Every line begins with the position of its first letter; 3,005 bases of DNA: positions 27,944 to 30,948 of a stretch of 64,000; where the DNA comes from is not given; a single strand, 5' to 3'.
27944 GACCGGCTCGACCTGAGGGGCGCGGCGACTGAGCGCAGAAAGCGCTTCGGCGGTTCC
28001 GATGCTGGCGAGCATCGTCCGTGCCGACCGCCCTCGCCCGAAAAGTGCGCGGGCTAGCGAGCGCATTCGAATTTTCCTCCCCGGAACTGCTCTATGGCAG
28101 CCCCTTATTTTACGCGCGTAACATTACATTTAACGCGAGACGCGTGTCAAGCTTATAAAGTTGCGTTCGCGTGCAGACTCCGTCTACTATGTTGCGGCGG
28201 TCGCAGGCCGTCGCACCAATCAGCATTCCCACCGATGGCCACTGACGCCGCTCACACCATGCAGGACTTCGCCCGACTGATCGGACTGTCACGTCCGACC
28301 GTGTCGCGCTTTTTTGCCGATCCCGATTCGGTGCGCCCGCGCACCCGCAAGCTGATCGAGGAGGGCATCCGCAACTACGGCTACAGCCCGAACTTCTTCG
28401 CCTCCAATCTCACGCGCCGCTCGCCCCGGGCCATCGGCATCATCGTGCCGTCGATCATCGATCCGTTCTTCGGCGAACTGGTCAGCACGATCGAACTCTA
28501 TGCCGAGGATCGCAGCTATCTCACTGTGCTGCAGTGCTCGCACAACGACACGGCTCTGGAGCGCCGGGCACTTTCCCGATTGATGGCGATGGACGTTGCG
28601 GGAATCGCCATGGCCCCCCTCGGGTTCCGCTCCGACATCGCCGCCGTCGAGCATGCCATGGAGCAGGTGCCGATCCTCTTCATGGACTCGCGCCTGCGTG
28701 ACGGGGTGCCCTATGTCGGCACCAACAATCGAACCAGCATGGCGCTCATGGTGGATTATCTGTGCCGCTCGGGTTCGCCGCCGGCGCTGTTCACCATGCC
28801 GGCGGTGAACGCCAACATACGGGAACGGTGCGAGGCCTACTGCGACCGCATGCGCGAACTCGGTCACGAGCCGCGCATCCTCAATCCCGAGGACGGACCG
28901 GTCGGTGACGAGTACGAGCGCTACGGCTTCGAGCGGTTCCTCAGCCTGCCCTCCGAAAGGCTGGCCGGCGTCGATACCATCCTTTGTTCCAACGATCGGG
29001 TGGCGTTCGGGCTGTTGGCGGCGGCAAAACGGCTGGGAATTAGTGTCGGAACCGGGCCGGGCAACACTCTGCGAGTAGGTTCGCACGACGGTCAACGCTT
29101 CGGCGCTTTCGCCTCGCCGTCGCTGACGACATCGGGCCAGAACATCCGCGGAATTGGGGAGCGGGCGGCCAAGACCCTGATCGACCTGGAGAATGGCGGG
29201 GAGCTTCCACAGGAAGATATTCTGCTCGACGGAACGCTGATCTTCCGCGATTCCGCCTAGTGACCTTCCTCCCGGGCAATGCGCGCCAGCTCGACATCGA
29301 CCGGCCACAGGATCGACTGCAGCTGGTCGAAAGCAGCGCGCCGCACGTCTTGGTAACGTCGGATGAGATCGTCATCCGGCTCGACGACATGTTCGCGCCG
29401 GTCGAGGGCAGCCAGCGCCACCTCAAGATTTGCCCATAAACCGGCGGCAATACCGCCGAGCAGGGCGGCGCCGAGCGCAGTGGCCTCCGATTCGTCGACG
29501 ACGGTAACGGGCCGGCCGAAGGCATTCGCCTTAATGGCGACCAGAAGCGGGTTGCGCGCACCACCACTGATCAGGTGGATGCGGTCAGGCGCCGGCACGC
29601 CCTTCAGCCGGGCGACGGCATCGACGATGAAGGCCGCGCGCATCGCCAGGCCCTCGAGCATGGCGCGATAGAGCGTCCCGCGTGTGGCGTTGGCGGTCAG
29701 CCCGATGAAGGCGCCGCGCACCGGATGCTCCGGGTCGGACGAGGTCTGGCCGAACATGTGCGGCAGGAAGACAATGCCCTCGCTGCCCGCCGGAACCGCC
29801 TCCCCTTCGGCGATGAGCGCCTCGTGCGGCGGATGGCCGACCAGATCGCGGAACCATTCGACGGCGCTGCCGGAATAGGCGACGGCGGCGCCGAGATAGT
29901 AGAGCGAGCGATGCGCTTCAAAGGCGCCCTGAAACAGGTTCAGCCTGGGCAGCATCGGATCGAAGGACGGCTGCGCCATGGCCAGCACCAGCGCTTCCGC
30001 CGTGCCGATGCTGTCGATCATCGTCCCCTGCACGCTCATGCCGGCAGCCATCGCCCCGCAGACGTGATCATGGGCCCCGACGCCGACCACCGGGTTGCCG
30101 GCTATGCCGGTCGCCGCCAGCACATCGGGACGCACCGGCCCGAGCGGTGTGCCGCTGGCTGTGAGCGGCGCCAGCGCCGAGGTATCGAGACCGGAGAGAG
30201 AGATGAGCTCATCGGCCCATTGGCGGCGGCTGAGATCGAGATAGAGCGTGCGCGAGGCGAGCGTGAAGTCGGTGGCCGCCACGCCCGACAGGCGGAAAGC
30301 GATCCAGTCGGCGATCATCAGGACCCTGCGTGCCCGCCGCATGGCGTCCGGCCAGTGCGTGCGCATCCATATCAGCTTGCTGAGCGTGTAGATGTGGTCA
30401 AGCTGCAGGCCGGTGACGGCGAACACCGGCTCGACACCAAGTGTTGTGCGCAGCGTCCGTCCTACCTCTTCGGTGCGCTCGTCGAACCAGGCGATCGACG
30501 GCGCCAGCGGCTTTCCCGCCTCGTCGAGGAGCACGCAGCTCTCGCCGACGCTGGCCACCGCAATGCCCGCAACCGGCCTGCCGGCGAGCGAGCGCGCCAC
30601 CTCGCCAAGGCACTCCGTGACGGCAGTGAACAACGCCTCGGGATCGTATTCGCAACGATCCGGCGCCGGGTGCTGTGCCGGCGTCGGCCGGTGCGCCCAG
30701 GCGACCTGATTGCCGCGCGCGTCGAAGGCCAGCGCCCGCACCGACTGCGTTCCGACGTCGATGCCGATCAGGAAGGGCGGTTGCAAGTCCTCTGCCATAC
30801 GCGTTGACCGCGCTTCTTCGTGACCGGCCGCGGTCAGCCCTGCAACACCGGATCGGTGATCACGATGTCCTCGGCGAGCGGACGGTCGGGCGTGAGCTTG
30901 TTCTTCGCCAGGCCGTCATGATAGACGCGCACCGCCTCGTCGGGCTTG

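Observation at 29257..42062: RuBisCO-like-protein locus with two kinases, split aldolase/SDR, VOC, YciI and a TRAP transporter: candidate undescribed acid-sugar pathway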

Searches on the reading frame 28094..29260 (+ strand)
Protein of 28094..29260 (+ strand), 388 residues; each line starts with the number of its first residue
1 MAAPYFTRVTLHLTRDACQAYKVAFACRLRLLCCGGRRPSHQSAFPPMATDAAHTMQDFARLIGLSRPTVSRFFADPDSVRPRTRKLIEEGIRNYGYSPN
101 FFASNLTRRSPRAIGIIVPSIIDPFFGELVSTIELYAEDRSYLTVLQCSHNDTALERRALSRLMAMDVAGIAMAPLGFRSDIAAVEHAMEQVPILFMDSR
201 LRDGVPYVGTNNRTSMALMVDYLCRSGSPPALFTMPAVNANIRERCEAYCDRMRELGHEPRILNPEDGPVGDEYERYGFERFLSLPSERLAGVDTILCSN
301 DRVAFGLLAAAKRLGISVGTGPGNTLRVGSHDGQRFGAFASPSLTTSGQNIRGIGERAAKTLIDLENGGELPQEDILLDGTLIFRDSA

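Call 4: search_protein_families(library=pfam, proteins=[window:28094-29260:+])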
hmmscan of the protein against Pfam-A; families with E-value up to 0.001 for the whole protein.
window:28094-29260:+ (388 aa): 4 families
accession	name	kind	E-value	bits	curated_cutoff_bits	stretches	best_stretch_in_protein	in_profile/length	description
PF13377.12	Peripla_BP_3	-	7.5e-17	62.3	26.5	1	233-387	15-166/167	Periplasmic binding protein-like domain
PF00532.27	Peripla_BP_1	-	5e-11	43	22.2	1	113-316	3-206/281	Periplasmic binding proteins and sugar binding domain of LacI family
PF00356.27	LacI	-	2.6e-09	37.2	27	1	55-100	1-46/46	Bacterial regulatory proteins, lacI family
PF13407.12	Peripla_BP_4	-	5e-08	33.2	35.1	1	114-368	1-256/258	Periplasmic binding protein domain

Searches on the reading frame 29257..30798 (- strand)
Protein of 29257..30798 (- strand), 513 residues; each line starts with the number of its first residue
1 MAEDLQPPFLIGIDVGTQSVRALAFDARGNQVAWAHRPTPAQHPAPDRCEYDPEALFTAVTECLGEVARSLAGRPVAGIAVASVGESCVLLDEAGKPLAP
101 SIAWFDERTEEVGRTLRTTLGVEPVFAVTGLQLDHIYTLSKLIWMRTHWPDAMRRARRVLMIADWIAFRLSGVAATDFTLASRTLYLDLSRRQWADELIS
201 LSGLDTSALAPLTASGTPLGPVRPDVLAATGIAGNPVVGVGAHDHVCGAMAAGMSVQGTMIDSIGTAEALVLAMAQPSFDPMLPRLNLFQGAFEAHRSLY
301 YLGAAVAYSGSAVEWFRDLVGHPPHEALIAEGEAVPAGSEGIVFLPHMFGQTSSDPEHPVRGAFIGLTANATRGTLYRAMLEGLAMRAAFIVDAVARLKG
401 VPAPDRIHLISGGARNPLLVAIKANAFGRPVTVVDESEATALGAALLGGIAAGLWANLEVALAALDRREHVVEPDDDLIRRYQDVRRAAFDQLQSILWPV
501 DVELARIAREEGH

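Call 3: search_protein_families(library=pfam, proteins=[window:29257-30798:-])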
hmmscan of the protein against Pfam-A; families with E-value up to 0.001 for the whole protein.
window:29257-30798:- (513 aa): 2 families
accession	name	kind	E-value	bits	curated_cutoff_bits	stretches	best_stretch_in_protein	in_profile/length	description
PF00370.27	FGGY_N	-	1.9e-54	185.3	28.8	1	10-250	2-244/245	FGGY family of carbohydrate kinases, N-terminal domain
PF02782.22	FGGY_C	-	1.8e-28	100.1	27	1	285-452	21-198/198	FGGY family of carbohydrate kinases, C-terminal domain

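Call 5: search_protein_families(library=ncbifam, proteins=[window:29257-30798:-], max_evalue=0.00001)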
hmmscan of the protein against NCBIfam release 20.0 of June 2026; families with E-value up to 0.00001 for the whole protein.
window:29257-30798:- (513 aa): 12 families
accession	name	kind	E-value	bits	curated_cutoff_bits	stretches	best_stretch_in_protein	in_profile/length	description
TIGR01312.1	XylB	equivalog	1.8e-82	277.4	380.25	1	11-486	1-473/481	xylulokinase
TIGR02628.1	fuculo_kin_coli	equivalog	1e-55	189.5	470.9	1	12-474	5-464/465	L-fuculokinase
TIGR01311.1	glycerol_kin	equivalog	5.2e-55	186.7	590.35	1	9-483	2-481/496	glycerol kinase GlpK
NF008187.0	PRK10939.1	equivalog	5.1e-51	173.9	528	1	9-488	5-495/521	autoinducer-2 kinase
NF000756.0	PRK00047.1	subfamily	7.2e-48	163.1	498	1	8-473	5-472/502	glycerol kinase GlpK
NF011601.0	PRK15027.1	equivalog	1.3e-47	162.3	912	1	10-498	2-480/484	xylulokinase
TIGR01314.1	gntK_FGGY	equivalog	1.5e-44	152.4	648.55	1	9-486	1-483/505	gluconokinase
TIGR02627.1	rhamnulo_kin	equivalog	2.5e-32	112.1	527.95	1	47-267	41-254/454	rhamnulokinase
NF003154.0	PRK04123.1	equivalog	3.1e-31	108.7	428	1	324-485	365-526/554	ribulokinase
NF007925.0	PRK10640.1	equivalog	5.7e-28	97.6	639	1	50-269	50-262/489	rhamnulokinase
TIGR01315.1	5C_CHO_kinase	subfamily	1.3e-27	96.7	408.7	2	337-494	376-534/541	FGGY family pentulose kinase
TIGR01234.1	L-ribulokinase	equivalog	7.1e-22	77.8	583.25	1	325-487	359-521/536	ribulokinase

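Call 93: search_solved_structures(query=window:29257-30798:-, max_evalue=1e-30)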
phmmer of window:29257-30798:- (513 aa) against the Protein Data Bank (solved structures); distinct sequences matched with E-value up to 1e-30: 31.
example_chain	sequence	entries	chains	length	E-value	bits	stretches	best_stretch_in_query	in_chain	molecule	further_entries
3wxi_A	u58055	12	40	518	9e-45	156.8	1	10-470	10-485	Glycerol kinase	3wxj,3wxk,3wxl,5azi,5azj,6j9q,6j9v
5gn5_A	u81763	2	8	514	1.1e-44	156.5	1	11-470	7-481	Glycerol kinase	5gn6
5ya0_A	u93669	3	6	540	2e-44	155.7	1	9-487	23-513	Autoinducer-2 kinase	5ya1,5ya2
6k78_A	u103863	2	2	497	1.4e-43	152.9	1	8-478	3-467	Glycerol kinase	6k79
6k78_B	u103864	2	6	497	1.7e-43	152.5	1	8-478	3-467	Glycerol kinase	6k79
2itm_A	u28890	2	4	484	1.8e-43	152.5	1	10-499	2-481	Xylulose kinase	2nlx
2zf5_O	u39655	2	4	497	2.1e-43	152.3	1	8-478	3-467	Glycerol kinase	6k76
3gbt_A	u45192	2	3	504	7.8e-43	150.4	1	8-459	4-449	Gluconate kinase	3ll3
3ifr_A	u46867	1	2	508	1.2e-42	149.8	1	10-485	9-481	Carbohydrate kinase, FGGY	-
5vm1_A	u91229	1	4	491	8e-42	147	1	9-485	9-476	Xylulokinase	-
3d7e_O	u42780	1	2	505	4.9e-40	141.1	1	9-462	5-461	Glycerol kinase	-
3h45_X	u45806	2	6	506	9.9e-40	140.1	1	9-462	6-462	Glycerol kinase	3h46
3flc_O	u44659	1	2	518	1.2e-39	139.8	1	8-462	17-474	Glycerol kinase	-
3h3n_X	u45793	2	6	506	1.3e-39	139.8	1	9-462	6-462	Glycerol kinase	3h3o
1r59_O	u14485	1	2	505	1.5e-39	139.6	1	9-462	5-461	Glycerol kinase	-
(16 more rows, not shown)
